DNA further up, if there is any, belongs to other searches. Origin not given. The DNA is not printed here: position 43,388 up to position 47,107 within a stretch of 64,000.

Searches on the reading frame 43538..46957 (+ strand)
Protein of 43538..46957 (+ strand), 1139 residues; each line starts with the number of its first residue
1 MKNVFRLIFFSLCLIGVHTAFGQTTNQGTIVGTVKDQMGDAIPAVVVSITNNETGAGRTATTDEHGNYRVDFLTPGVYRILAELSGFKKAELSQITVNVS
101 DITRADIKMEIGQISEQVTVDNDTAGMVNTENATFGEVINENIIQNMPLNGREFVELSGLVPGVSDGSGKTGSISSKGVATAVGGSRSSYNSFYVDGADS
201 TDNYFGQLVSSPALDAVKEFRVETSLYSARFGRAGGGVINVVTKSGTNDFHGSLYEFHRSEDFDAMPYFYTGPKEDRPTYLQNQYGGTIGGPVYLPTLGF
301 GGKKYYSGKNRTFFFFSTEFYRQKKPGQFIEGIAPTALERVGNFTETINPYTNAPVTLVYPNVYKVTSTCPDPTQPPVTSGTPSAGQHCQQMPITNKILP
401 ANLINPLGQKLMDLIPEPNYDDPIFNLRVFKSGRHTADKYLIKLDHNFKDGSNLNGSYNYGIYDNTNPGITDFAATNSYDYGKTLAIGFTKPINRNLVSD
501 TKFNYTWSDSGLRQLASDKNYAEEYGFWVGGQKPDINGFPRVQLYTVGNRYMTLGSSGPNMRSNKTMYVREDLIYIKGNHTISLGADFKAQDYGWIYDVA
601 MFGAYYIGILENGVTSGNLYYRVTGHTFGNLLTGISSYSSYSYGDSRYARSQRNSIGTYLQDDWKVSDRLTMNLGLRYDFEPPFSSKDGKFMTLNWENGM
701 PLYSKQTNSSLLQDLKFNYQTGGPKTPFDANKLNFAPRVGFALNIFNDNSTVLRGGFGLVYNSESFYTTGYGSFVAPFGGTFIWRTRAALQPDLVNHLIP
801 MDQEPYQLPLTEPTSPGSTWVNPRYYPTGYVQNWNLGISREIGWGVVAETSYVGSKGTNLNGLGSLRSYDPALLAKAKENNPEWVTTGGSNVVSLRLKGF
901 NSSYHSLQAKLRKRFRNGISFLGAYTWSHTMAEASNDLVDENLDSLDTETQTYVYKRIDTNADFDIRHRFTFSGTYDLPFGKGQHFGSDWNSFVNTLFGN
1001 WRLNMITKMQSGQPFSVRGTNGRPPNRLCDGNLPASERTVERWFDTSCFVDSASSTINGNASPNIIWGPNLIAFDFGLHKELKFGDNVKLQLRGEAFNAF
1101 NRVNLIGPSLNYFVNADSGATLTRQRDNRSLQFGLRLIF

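Call 7: search_protein_families(library=pfam, proteins=[window:43538-46957:+])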
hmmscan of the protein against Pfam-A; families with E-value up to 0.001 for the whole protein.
window:43538-46957:+ (1139 aa): 5 families
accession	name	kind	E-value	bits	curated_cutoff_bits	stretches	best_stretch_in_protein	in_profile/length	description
PF25183.1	OMP_b-brl_4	-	1.7e-177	592.8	30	1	242-1132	1-838/838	Outer membrane beta barrel domain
PF13620.12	CarboxypepD_reg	-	2.6e-19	69.8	32.3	1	29-110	1-82/82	Carboxypeptidase regulatory-like domain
PF00593.30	TonB_dep_Rec_b-barrel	-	1.5e-06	28.8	27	1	449-780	10-263/436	TonB dependent receptor-like, beta-barrel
PF13715.12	CarbopepD_reg_2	-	4e-06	27.2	32.2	1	30-110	1-77/88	CarboxypepD_reg-like domain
PF17210.9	SdrD_B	-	0.00034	21.2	29.7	1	34-90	16-73/112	SdrD B-like domain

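Call 23: find_homologous_proteins(query=window:43538-46954:+, max_evalue=1e-100)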
Query window:43538-46954:+ (1139 aa): 255 proteins with E <= 1e-100 among 8000 candidates; the best 120 are listed.
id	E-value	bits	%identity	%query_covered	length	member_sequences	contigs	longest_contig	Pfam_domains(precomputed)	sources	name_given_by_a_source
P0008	0.0e+0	2649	100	100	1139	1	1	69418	PF13715.13,PF25183.2,PF13620.13,PF00593.31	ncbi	ncbi:MAG: TonB-dependent receptor domain-containing protein [Pyrinomonadaceae bacterium]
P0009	0.0e+0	2025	74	100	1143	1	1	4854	PF13715.13,PF25183.2,PF13620.13,PF00593.31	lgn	-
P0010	0.0e+0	1989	73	100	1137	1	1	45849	PF13715.13,PF25183.2,PF13620.13,PF00593.31,PF22904.4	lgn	-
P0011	0.0e+0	1977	73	98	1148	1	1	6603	PF13715.13,PF25183.2,PF13620.13,PF22904.4,PF17210.10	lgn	-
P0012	0.0e+0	1969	72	100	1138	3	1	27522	PF13715.13,PF25183.2,PF13620.13,PF17210.10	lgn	-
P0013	0.0e+0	1962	71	100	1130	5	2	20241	PF13715.13,PF25183.2,PF13620.13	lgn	-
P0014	0.0e+0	1891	70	100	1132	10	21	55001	PF13715.13,PF25183.2,PF13620.13,PF17210.10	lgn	-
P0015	0.0e+0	1887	70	100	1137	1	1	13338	PF13715.13,PF25183.2,PF13620.13,PF17210.10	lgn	-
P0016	0.0e+0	1885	72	98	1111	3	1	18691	PF13715.13,PF25183.2,PF13620.13,PF00593.31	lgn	-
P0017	0.0e+0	1878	71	100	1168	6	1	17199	PF13715.13,PF25183.2,PF13620.13,PF22904.4,PF17210.10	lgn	-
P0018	0.0e+0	1877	70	100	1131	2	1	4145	PF13715.13,PF25183.2,PF13620.13,PF17210.10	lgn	-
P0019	0.0e+0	1877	69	100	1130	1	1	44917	PF13715.13,PF25183.2,PF13620.13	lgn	-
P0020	0.0e+0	1860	70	100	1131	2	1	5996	PF13715.13,PF25183.2,PF13620.13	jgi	jgi:hypothetical protein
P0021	0.0e+0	1851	69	99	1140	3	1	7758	PF13715.13,PF25183.2,PF13620.13,PF17210.10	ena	-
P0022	0.0e+0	1848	69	100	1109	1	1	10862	PF13715.13,PF25183.2,PF13620.13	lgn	-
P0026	0.0e+0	1812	70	98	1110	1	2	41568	PF13715.13,PF25183.2,PF13620.13,PF00593.31,PF17210.10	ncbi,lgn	ncbi:MAG: TonB-dependent receptor [Pyrinomonadaceae bacterium]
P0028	0.0e+0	1736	66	100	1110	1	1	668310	PF13715.13,PF25183.2,PF13620.13,PF17210.10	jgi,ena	-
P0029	0.0e+0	1711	65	100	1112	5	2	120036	PF13715.13,PF25183.2,PF13620.13,PF22904.4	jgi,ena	-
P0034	0.0e+0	1642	62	100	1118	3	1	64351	PF13715.13,PF25183.2,PF13620.13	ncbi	-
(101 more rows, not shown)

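Call 24: find_encoding_contigs(protein=P0010, flank=10000, max_places=2)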
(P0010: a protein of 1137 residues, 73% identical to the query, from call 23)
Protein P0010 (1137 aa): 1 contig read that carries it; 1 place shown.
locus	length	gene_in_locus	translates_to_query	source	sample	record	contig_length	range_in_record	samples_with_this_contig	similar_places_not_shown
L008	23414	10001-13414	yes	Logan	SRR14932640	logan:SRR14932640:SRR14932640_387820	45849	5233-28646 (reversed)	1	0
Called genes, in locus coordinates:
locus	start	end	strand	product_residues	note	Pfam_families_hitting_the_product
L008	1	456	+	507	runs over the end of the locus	PF00474:SSF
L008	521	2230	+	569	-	PF20329:DUF6624, PF05762:VWA_CoxE (weak), PF00092:VWA, PF13519:VWA_2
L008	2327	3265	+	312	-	PF24681:Kelch_KLHDC2_KLHL20_DRC7, PF24981:Beta-prop_ATRN-LZTR1, PF13964:Beta-prop_Calicin, PF25210:Kelch_FKB95, PF24681:Kelch_KLHDC2_KLHL20_DRC7, PF13415:Beta-prop_FBX42, PF24981:Beta-prop_ATRN-LZTR1, PF24996:NANM, +8 more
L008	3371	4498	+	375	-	PF08240:ADH_N, PF16912:Glu_dehyd_C (weak), PF00107:ADH_zinc_N, PF13602:ADH_zinc_N_2 (weak)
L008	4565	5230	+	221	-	PF00657:Lipase_GDSL, PF04311:DUF459, PF25182:NonGDSL (weak), PF13472:Lipase_GDSL_2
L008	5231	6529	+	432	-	PF13660:DUF4147, PF05161:MOFRL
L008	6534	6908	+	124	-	PF01042:Ribonuc_L-PSP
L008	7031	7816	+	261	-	PF00561:Abhydrolase_1, PF12146:Hydrolase_4, PF12697:Abhydrolase_6, PF03096:Ndr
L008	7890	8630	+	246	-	PF00657:Lipase_GDSL, PF13472:Lipase_GDSL_2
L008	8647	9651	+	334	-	PF01408:GFO_IDH_MocA, PF22725:GFO_IDH_MocA_C3, PF02894:GFO_IDH_MocA_C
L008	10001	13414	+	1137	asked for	PF13620:CarboxypepD_reg, PF13715:CarbopepD_reg_2 (weak), PF22904:NOMO1-like_2nd (faint), PF25183:OMP_b-brl_4, PF00593:TonB_dep_Rec_b-barrel (weak)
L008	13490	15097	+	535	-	PF00884:Sulfatase, PF01663:Phosphodiest (faint), PF16347:SGSH_C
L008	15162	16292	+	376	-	PF14607:GxDLY, PF13472:Lipase_GDSL_2, PF14606:Lipase_GDSL_3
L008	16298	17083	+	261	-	PF00106:adh_short, PF08659:KR, PF13561:adh_short_C2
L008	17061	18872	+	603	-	PF13859:BNR_3, PF02012:BNR (faint), PF13088:BNR_2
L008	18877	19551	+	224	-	PF03737:RraA-like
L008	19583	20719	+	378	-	PF24316:Tli3 (faint), PF13088:BNR_2, PF13859:BNR_3, PF02012:BNR (faint)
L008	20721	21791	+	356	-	PF00291:PALP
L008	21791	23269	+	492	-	PF07364:DUF1485, PF07171:MlrC_C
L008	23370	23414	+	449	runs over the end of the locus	PF00202:Aminotran_3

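Call 25: find_encoding_contigs(protein=P0014, flank=10000, max_places=3)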
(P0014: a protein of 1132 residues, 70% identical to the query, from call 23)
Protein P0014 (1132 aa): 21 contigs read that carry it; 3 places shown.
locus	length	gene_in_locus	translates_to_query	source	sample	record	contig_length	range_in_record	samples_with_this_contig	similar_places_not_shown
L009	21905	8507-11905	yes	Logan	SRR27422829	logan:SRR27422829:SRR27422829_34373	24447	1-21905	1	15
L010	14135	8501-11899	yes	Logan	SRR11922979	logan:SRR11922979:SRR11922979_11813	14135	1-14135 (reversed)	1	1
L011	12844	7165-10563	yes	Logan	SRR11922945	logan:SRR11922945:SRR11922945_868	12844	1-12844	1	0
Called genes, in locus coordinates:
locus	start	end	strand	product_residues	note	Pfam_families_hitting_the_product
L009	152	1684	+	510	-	PF00474:SSF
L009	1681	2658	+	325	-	PF13964:Beta-prop_Calicin, PF24681:Kelch_KLHDC2_KLHL20_DRC7, PF25210:Kelch_FKB95, PF01344:Kelch_1, PF13415:Beta-prop_FBX42, PF24996:NANM, PF01344:Kelch_1, PF13964:Beta-prop_Calicin, +7 more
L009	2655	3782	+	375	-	PF08240:ADH_N, PF16912:Glu_dehyd_C (weak), PF00107:ADH_zinc_N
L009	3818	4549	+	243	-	PF25182:NonGDSL (weak), PF00657:Lipase_GDSL, PF13472:Lipase_GDSL_2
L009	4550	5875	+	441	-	PF13660:DUF4147, PF05161:MOFRL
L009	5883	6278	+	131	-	PF01042:Ribonuc_L-PSP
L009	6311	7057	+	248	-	PF00657:Lipase_GDSL, PF13472:Lipase_GDSL_2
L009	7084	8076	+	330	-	PF01408:GFO_IDH_MocA, PF22725:GFO_IDH_MocA_C3, PF02894:GFO_IDH_MocA_C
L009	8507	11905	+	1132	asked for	PF13620:CarboxypepD_reg, PF13715:CarbopepD_reg_2 (weak), PF17210:SdrD_B (weak), PF25183:OMP_b-brl_4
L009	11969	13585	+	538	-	PF00884:Sulfatase, PF16347:SGSH_C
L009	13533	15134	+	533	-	PF00474:SSF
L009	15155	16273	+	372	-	PF14607:GxDLY, PF13472:Lipase_GDSL_2, PF14606:Lipase_GDSL_3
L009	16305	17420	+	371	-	PF14607:GxDLY, PF13472:Lipase_GDSL_2 (weak), PF14606:Lipase_GDSL_3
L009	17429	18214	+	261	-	PF00106:adh_short, PF08659:KR, PF13561:adh_short_C2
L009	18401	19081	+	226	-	PF03737:RraA-like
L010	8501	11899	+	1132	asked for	PF13620:CarboxypepD_reg, PF13715:CarbopepD_reg_2 (weak), PF17210:SdrD_B (weak), PF25183:OMP_b-brl_4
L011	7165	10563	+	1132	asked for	PF13620:CarboxypepD_reg, PF13715:CarbopepD_reg_2 (weak), PF17210:SdrD_B (weak), PF25183:OMP_b-brl_4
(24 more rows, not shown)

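Call 26: find_encoding_contigs(protein=P0028, flank=10000, max_places=2)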
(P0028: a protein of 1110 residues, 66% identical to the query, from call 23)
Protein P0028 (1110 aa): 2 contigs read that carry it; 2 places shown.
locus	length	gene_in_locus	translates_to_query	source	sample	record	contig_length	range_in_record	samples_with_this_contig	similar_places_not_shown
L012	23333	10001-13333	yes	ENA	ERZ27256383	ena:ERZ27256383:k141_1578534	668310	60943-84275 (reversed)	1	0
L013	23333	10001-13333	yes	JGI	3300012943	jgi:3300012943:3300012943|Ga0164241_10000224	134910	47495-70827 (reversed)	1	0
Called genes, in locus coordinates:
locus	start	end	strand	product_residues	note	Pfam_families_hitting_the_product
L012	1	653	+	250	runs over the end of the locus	PF00753:Lactamase_B, PF12706:Lactamase_B_2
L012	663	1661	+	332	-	PF24827:AstE_AspA_cat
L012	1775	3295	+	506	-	PF00474:SSF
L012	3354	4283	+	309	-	PF24681:Kelch_KLHDC2_KLHL20_DRC7 (weak), PF13854:Kelch_HCF (weak), PF13964:Beta-prop_Calicin (weak), PF24681:Kelch_KLHDC2_KLHL20_DRC7, PF24981:Beta-prop_ATRN-LZTR1, PF01344:Kelch_1, PF13415:Beta-prop_FBX42, PF24996:NANM, +5 more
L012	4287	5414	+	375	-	PF08240:ADH_N, PF16912:Glu_dehyd_C, PF00107:ADH_zinc_N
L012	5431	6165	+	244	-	PF19040:SGNH (weak), PF25182:NonGDSL (faint), PF00657:Lipase_GDSL, PF13472:Lipase_GDSL_2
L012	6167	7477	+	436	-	PF13660:DUF4147, PF05161:MOFRL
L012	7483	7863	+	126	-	PF01042:Ribonuc_L-PSP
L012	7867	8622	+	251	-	PF00657:Lipase_GDSL, PF13472:Lipase_GDSL_2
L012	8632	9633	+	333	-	PF01408:GFO_IDH_MocA, PF22725:GFO_IDH_MocA_C3, PF02894:GFO_IDH_MocA_C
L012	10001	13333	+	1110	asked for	PF13620:CarboxypepD_reg, PF13715:CarbopepD_reg_2 (weak), PF17210:SdrD_B (weak), PF25183:OMP_b-brl_4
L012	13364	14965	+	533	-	PF00884:Sulfatase, PF01663:Phosphodiest (faint), PF16347:SGSH_C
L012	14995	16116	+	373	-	PF14607:GxDLY, PF14606:Lipase_GDSL_3, PF13472:Lipase_GDSL_2 (weak)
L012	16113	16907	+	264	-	PF23441:SDR (weak), PF00106:adh_short, PF08659:KR, PF13561:adh_short_C2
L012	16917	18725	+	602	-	PF13859:BNR_3, PF24316:Tli3 (faint), PF02012:BNR (faint), PF13088:BNR_2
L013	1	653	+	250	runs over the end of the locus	PF00753:Lactamase_B, PF12706:Lactamase_B_2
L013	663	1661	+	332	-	PF24827:AstE_AspA_cat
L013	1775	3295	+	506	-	PF00474:SSF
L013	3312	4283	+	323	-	PF24681:Kelch_KLHDC2_KLHL20_DRC7 (weak), PF13854:Kelch_HCF (weak), PF13964:Beta-prop_Calicin (weak), PF24681:Kelch_KLHDC2_KLHL20_DRC7, PF24981:Beta-prop_ATRN-LZTR1, PF01344:Kelch_1, PF13415:Beta-prop_FBX42, PF24996:NANM, +5 more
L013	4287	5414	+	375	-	PF08240:ADH_N, PF16912:Glu_dehyd_C, PF00107:ADH_zinc_N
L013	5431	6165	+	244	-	PF19040:SGNH (weak), PF25182:NonGDSL (faint), PF00657:Lipase_GDSL, PF13472:Lipase_GDSL_2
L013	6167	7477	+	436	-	PF13660:DUF4147, PF05161:MOFRL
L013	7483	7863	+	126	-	PF01042:Ribonuc_L-PSP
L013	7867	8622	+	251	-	PF00657:Lipase_GDSL, PF13472:Lipase_GDSL_2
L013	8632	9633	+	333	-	PF01408:GFO_IDH_MocA, PF22725:GFO_IDH_MocA_C3, PF02894:GFO_IDH_MocA_C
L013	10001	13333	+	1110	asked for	PF13620:CarboxypepD_reg, PF13715:CarbopepD_reg_2 (weak), PF17210:SdrD_B (weak), PF25183:OMP_b-brl_4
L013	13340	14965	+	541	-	PF00884:Sulfatase, PF01663:Phosphodiest (faint), PF16347:SGSH_C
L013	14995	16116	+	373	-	PF14607:GxDLY, PF14606:Lipase_GDSL_3, PF13472:Lipase_GDSL_2 (weak)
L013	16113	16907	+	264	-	PF23441:SDR (weak), PF00106:adh_short, PF08659:KR, PF13561:adh_short_C2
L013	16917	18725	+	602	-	PF13859:BNR_3, PF24316:Tli3 (faint), PF02012:BNR (faint), PF13088:BNR_2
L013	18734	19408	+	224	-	PF03737:RraA-like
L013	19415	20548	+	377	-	PF24316:Tli3 (faint), PF13088:BNR_2, PF13859:BNR_3, PF02012:BNR (faint)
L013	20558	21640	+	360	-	PF00291:PALP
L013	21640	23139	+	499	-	PF07364:DUF1485, PF07171:MlrC_C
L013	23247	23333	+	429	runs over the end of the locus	PF00202:Aminotran_3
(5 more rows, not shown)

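Call 34: find_related_loci(query=window:43538-46954:+, collection=metagenome_contigs, flank=10000)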
Query window:43538-46954:+ (1139 aa) in metagenome_contigs; peptide patterns used: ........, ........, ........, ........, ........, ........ (x = any residue, [..] = any of these).
73 stretches matched a pattern; 1 encode a relative of the query (tblastn E <= 1e-3); 1 distinct loci.
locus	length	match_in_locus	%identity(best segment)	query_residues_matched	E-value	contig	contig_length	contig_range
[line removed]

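Call 57: find_encoding_contigs(protein=P0026, flank=10000, max_places=1)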
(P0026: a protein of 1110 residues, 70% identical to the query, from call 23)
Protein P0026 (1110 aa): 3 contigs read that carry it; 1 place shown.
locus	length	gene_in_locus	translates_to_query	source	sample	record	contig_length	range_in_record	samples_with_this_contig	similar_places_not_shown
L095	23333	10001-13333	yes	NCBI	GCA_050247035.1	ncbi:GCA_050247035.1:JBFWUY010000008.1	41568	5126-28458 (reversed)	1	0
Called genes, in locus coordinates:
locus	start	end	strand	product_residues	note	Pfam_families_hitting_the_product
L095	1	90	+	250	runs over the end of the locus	PF23023:Anti-Pycsar_Apyc1 (weak), PF00753:Lactamase_B, PF12706:Lactamase_B_2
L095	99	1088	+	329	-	PF24827:AstE_AspA_cat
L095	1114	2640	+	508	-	PF00474:SSF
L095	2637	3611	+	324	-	PF24996:NANM (weak), PF13415:Beta-prop_FBX42, PF13964:Beta-prop_Calicin, PF24681:Kelch_KLHDC2_KLHL20_DRC7, PF01344:Kelch_1, PF25210:Kelch_FKB95, PF24996:NANM, PF13964:Beta-prop_Calicin, +9 more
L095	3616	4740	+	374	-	PF08240:ADH_N, PF00107:ADH_zinc_N, PF13602:ADH_zinc_N_2 (faint)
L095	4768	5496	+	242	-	PF25182:NonGDSL (faint), PF19040:SGNH (weak), PF00657:Lipase_GDSL, PF13472:Lipase_GDSL_2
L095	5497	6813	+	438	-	PF13660:DUF4147, PF05161:MOFRL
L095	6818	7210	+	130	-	PF01042:Ribonuc_L-PSP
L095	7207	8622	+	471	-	PF00171:Aldedh, PF05893:LuxC (faint)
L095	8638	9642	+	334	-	PF01408:GFO_IDH_MocA, PF02894:GFO_IDH_MocA_C, PF22725:GFO_IDH_MocA_C3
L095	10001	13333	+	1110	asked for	PF13620:CarboxypepD_reg, PF13715:CarbopepD_reg_2 (weak), PF17210:SdrD_B (faint), PF25183:OMP_b-brl_4, PF00593:TonB_dep_Rec_b-barrel (weak)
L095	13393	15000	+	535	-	PF00884:Sulfatase, PF01663:Phosphodiest (faint), PF16347:SGSH_C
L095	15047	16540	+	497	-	PF00474:SSF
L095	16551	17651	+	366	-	PF14607:GxDLY, PF14606:Lipase_GDSL_3, PF13472:Lipase_GDSL_2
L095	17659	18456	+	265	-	PF00106:adh_short, PF08659:KR, PF13561:adh_short_C2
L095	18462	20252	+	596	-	PF13859:BNR_3, PF13088:BNR_2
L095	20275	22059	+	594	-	PF13859:BNR_3, PF13088:BNR_2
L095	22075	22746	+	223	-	PF03737:RraA-like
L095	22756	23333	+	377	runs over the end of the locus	PF24316:Tli3 (faint), PF13088:BNR_2, PF13859:BNR_3 (weak), PF02012:BNR (faint)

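Call 58: find_encoding_contigs(protein=P0019, flank=10000, max_places=1)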
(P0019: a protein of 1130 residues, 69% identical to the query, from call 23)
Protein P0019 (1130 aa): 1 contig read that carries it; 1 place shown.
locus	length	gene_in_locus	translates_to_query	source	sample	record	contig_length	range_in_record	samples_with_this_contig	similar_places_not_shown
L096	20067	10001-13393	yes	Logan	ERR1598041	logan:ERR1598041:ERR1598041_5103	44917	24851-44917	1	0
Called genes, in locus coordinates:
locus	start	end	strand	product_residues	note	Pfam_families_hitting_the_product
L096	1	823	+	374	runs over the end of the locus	PF00144:Beta-lactamase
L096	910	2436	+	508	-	PF00474:SSF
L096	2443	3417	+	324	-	PF13964:Beta-prop_Calicin, PF25210:Kelch_FKB95, PF24681:Kelch_KLHDC2_KLHL20_DRC7, PF24981:Beta-prop_ATRN-LZTR1, PF24996:NANM, PF13415:Beta-prop_FBX42, PF01344:Kelch_1, PF13964:Beta-prop_Calicin, +7 more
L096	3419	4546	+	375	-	PF08240:ADH_N, PF16912:Glu_dehyd_C (weak), PF00107:ADH_zinc_N, PF13602:ADH_zinc_N_2 (weak)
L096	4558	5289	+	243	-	PF19040:SGNH (weak), PF25182:NonGDSL (faint), PF00657:Lipase_GDSL, PF04311:DUF459, PF13472:Lipase_GDSL_2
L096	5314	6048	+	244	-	PF25182:NonGDSL (faint), PF00657:Lipase_GDSL, PF04311:DUF459 (weak), PF13472:Lipase_GDSL_2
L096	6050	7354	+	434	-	PF13660:DUF4147, PF05161:MOFRL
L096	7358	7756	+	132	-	PF01042:Ribonuc_L-PSP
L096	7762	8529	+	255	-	PF00657:Lipase_GDSL, PF13472:Lipase_GDSL_2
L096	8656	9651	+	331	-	PF01408:GFO_IDH_MocA, PF22725:GFO_IDH_MocA_C3, PF02894:GFO_IDH_MocA_C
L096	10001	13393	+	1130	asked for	PF13620:CarboxypepD_reg, PF13715:CarbopepD_reg_2 (weak), PF25183:OMP_b-brl_4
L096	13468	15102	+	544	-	PF00884:Sulfatase, PF01663:Phosphodiest (faint), PF16347:SGSH_C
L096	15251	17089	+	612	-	PF02638:GHL10 (weak)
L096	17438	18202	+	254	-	PF00106:adh_short, PF01370:Epimerase (faint), PF08659:KR, PF23441:SDR, PF13561:adh_short_C2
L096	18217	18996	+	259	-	PF00106:adh_short, PF01370:Epimerase, PF08659:KR, PF13561:adh_short_C2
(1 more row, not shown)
